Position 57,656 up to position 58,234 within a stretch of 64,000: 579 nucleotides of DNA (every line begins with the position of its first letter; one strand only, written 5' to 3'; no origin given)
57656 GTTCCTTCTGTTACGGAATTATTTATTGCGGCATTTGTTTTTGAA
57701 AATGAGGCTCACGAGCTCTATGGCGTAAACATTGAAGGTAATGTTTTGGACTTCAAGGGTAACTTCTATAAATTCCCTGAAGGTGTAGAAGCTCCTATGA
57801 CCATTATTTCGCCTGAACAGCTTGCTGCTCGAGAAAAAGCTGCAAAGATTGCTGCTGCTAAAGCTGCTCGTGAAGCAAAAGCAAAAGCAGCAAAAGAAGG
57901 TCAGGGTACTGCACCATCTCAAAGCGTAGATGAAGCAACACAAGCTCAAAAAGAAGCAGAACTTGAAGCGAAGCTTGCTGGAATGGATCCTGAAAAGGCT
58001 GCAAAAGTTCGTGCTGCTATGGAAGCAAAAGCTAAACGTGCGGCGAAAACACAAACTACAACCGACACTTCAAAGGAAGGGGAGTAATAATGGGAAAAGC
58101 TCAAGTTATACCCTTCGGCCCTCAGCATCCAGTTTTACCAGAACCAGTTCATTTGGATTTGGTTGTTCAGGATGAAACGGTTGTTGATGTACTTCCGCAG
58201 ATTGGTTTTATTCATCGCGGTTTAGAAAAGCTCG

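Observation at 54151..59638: Complete six-subunit Ech-type (group 4) energy-converting [NiFe] hydrogenase operon whose EchD and EchF carry Ala/Lys/Glu-rich tails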

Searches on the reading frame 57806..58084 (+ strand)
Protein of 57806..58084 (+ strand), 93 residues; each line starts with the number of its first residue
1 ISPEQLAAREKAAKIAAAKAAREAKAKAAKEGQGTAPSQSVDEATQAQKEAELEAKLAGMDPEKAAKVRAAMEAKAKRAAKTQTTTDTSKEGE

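Call 59: search_solved_structures(query=window:57806-58084:+, max_evalue=10, show_alignments=5)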
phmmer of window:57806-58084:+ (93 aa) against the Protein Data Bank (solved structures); distinct sequences matched with E-value up to 10: 2.
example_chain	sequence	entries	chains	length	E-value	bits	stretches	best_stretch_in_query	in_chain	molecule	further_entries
36hb_C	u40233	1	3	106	1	13.8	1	43-88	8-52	CAM1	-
5t5h_R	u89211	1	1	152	1.4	13.4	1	18-78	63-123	60S ribosomal protein L17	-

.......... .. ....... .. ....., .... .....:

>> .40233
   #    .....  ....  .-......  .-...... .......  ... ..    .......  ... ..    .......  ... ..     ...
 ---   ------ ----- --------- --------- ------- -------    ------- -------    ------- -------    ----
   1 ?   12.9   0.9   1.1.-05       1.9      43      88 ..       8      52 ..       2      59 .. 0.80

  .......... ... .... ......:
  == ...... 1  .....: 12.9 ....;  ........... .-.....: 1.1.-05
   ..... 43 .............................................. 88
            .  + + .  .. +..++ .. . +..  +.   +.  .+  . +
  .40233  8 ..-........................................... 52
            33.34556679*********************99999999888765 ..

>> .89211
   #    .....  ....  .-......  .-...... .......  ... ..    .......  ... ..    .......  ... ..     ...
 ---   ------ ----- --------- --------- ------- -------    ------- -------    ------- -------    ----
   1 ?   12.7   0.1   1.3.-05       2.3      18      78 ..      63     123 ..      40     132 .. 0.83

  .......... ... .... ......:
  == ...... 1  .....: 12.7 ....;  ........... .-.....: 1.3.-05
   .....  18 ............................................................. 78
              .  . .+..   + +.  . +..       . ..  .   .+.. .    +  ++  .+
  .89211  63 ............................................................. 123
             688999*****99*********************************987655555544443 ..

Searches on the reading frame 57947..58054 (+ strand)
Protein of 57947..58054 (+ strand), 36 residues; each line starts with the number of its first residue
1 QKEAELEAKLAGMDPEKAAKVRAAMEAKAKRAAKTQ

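Call 24: search_protein_representatives(alignment_id=A1)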
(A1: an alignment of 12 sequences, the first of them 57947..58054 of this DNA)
Query: 12 sequences, 36 profile positions. Proteins with E-value up to 0.001 (for the whole library): 76; up to 1e-10: 32; up to 1e-30: 1. The best 76 are listed.
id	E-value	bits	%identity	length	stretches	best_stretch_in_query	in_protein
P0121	2.3e-36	139.5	-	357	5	2-36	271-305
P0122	1.4e-27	111.4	-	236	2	2-35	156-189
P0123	4.7e-27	109.7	-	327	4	7-35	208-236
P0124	3.5e-25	103.7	-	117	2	2-34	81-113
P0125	2.3e-24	101.1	-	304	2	1-36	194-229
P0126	1.5e-21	92.1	-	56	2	2-33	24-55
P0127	2.4e-20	88.2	-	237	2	2-35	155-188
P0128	2.9e-20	88.0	-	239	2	3-36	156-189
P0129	1.4e-18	82.6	-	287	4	2-36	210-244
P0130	5.8e-18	80.6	-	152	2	2-35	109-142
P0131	6.4e-18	80.5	-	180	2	2-36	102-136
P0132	2.2e-17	78.8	-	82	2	2-36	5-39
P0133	6.0e-16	74.2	-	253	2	3-36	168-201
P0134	1.0e-15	73.5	-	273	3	4-35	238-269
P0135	3.1e-15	71.9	-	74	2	2-35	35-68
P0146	7.3e-12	61.1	-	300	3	3-33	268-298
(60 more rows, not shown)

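Call 70: find_encoding_contigs(protein=P0146, flank=8000, max_places=3)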
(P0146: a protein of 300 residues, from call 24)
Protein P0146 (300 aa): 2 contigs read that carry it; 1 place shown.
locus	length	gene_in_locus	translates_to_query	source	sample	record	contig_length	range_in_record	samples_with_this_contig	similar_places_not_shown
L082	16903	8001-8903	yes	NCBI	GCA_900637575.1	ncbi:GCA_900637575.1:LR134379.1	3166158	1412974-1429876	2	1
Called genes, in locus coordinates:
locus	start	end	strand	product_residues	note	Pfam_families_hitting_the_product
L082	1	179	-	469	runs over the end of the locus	PF00196:GerE, PF08281:Sigma70_r4_2 (faint)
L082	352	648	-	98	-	PF02416:TatA_B_E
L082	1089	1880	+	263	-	PF00106:adh_short, PF08659:KR, PF23441:SDR (weak), PF13561:adh_short_C2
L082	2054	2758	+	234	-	PF13489:Methyltransf_23, PF08003:Methyltransf_9, PF13847:Methyltransf_31, PF08241:Methyltransf_11, PF08242:Methyltransf_12, PF13649:Methyltransf_25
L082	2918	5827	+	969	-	PF00662:Proton_antipo_N, PF00361:Proton_antipo_M, PF00146:NADHdh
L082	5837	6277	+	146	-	PF01058:Oxidored_q6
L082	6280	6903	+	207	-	PF00329:Complex1_30kDa (weak)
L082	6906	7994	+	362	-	PF00374:NiFeSe_Hases, PF00346:Complex1_49kDa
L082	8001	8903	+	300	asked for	PF13237:Fer4_10 (weak), PF00037:Fer4 (faint), PF12837:Fer4_6 (faint), PF12838:Fer4_7, PF13187:Fer4_9, PF13484:Fer4_16 (faint), PF14697:Fer4_21 (weak)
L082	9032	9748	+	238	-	PF01066:CDP-OH_P_transf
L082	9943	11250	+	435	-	PF00501:AMP-binding, PF14535:AMP-binding_C_2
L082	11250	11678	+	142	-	PF19571:ACT_8, PF22629:ACT_AHAS_ss (faint), PF01842:ACT (weak)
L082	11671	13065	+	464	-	PF00768:Peptidase_S11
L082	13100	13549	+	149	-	PF16697:Yop-YscD_cpl, PF00498:FHA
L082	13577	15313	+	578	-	PF01855:POR_N, PF02775:TPP_enzyme_C, PF00037:Fer4 (weak)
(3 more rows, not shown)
